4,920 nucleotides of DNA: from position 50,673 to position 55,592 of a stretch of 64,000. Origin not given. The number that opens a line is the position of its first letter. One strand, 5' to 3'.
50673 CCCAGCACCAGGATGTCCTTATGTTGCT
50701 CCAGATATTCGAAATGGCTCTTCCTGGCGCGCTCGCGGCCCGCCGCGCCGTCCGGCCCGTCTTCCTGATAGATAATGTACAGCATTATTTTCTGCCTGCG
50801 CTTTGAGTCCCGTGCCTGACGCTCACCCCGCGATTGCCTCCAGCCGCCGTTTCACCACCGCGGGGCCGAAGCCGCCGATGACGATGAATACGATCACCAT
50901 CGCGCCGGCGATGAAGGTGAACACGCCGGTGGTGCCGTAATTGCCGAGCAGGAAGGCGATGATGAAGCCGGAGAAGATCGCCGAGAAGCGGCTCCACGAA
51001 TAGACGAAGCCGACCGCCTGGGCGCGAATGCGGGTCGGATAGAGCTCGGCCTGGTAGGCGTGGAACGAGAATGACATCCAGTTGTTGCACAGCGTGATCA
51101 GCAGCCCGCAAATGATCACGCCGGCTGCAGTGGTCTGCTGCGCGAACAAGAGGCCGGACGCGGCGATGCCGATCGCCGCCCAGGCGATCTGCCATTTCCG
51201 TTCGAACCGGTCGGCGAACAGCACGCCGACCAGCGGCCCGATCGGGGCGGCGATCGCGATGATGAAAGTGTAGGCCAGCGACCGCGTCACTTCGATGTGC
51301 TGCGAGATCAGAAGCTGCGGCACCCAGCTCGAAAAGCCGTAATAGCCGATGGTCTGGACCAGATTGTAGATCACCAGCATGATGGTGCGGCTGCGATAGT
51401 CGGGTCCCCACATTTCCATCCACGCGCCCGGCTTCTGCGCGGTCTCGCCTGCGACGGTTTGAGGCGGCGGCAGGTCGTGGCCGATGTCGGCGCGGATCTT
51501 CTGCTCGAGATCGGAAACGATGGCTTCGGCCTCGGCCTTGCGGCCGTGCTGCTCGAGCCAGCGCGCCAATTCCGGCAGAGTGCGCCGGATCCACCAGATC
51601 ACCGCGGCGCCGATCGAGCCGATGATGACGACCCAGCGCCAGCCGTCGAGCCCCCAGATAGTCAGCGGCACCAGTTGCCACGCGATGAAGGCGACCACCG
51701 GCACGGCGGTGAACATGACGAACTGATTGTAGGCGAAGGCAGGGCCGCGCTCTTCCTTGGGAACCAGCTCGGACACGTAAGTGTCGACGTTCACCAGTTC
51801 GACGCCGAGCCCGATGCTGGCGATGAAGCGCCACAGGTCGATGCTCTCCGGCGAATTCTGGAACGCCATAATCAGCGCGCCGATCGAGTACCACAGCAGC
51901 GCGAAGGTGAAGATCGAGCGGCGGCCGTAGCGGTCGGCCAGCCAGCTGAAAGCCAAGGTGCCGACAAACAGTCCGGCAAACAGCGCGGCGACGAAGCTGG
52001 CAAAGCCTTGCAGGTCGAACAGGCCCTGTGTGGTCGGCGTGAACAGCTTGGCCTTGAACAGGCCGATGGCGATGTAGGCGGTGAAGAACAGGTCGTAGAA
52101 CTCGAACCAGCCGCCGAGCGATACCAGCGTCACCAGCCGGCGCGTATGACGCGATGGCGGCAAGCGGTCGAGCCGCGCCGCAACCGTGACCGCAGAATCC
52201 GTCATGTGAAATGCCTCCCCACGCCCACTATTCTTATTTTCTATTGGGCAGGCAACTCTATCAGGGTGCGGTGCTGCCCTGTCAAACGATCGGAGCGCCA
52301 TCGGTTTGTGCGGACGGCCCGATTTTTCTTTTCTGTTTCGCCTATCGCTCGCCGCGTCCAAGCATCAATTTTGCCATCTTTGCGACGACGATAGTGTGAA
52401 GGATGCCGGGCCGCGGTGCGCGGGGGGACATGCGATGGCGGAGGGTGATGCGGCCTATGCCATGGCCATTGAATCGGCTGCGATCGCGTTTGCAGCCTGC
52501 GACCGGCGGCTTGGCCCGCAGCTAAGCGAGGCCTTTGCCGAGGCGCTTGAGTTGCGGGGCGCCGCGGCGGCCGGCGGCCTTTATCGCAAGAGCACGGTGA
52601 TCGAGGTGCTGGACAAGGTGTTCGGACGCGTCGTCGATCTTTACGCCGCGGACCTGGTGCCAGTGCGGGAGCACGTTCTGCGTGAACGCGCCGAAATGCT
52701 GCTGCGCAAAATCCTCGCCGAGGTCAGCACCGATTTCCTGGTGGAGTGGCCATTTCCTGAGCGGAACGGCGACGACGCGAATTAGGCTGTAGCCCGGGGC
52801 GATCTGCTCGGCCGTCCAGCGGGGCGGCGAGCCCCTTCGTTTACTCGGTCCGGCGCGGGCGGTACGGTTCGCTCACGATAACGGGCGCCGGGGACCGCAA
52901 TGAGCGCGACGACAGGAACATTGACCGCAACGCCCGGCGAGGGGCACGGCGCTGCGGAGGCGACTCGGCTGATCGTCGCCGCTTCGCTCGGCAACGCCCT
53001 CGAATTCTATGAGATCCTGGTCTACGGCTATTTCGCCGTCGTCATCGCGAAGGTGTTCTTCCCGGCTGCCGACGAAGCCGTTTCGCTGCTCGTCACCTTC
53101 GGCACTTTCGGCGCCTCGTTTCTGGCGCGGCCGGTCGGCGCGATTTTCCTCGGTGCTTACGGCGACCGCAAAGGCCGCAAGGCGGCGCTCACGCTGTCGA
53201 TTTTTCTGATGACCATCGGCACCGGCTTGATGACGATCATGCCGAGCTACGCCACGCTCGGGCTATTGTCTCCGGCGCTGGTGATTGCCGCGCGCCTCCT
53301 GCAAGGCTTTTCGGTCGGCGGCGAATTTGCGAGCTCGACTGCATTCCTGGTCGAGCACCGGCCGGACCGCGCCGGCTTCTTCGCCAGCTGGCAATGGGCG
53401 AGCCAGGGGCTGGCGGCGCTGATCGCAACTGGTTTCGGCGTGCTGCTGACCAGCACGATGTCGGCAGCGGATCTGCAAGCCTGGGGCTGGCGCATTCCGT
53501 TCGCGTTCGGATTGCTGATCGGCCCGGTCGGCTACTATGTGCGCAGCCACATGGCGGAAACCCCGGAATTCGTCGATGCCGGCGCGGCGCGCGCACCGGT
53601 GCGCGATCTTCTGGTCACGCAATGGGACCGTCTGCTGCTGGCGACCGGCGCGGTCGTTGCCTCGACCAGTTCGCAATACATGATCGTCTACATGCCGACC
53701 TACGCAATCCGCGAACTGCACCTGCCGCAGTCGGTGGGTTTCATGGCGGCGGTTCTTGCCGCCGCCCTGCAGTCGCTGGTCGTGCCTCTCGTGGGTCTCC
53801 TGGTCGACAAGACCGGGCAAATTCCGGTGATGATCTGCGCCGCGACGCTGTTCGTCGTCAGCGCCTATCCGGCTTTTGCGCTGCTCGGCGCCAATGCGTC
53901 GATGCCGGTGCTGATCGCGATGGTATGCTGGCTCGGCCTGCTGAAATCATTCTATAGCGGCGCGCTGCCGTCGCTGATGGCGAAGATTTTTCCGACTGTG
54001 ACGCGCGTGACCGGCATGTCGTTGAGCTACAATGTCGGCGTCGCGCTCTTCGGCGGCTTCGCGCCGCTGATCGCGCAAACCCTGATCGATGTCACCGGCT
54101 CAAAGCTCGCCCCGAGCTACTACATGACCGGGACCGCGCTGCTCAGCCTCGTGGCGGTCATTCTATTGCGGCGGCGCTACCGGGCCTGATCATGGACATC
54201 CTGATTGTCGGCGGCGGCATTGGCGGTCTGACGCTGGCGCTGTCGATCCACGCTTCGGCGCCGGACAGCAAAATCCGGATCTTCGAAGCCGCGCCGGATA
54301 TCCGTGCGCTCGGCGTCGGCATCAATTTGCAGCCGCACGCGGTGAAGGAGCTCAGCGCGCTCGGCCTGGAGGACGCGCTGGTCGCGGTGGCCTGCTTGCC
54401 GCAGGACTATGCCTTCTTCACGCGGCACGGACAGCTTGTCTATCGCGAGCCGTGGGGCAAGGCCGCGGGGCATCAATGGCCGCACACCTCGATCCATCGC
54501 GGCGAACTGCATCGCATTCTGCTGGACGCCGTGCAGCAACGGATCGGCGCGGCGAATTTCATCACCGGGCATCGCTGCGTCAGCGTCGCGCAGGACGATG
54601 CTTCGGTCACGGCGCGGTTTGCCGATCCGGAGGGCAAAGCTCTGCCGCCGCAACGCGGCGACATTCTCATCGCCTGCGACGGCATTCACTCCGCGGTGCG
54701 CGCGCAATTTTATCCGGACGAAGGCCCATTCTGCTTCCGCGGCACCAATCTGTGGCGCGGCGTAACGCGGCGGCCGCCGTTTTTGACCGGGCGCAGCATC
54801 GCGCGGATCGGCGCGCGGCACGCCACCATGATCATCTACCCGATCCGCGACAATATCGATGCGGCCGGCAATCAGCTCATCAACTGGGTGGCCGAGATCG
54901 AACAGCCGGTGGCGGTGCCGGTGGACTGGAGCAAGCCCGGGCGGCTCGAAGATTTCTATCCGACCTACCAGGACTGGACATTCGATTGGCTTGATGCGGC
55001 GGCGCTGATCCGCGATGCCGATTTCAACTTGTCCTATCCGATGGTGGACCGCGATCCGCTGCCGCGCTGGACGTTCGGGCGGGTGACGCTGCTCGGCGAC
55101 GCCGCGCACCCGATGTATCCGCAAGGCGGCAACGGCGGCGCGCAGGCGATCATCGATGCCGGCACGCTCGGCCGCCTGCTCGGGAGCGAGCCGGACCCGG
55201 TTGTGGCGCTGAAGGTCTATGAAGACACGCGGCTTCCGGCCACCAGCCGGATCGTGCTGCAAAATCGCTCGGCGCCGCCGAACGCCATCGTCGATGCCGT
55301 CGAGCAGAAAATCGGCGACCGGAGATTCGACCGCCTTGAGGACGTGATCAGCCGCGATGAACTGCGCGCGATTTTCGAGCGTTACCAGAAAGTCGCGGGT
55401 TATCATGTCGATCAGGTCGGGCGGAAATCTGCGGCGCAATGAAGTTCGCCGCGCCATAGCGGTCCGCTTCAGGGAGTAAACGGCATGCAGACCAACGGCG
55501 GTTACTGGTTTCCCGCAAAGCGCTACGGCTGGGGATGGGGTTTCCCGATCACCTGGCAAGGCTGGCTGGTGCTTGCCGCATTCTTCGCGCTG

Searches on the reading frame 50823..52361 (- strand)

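Call 16: search_protein_families(library=pfam, proteins=[window:50823-52361:-])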
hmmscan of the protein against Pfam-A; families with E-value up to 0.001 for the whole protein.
window:50823-52361:- (512 aa): 2 families
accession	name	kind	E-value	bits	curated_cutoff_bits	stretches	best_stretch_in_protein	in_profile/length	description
PF00083.30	Sugar_tr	-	6.5e-39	134.5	22.3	1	77-510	2-448/452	Sugar (and other) transporter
PF07690.21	MFS_1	-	3.7e-33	115.3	33.4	2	90-423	11-305/347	Major Facilitator Superfamily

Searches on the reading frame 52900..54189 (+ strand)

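Call 17: search_protein_families(library=pfam, proteins=[window:52900-54189:+])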
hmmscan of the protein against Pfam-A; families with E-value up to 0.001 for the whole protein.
window:52900-54189:+ (429 aa): 2 families
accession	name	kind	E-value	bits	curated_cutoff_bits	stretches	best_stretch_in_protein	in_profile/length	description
PF00083.30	Sugar_tr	-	5.1e-22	78.8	22.3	2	26-224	3-197/452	Sugar (and other) transporter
PF07690.21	MFS_1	-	1.9e-20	73.5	33.4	2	69-289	37-252/347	Major Facilitator Superfamily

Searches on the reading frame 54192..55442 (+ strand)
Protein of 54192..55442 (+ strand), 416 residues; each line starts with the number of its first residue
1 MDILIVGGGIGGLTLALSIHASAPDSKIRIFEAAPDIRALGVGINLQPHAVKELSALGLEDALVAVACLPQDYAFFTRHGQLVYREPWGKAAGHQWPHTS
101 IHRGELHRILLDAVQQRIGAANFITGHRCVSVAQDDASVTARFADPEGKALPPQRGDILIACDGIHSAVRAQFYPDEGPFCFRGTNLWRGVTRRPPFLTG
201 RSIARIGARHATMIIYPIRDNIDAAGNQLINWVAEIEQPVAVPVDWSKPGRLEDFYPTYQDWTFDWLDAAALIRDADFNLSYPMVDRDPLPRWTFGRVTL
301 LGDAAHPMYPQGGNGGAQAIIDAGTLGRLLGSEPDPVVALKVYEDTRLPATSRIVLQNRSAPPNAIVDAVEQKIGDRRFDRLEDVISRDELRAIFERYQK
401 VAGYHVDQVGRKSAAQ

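Call 17: search_protein_families(library=pfam, proteins=[window:54192-55442:+])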
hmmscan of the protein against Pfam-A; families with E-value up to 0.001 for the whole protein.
window:54192-55442:+ (416 aa): 1 family
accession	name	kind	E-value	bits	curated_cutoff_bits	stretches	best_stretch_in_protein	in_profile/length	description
PF01494.25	FAD_binding_3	-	3.5e-20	73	22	2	2-172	3-166/349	FAD binding domain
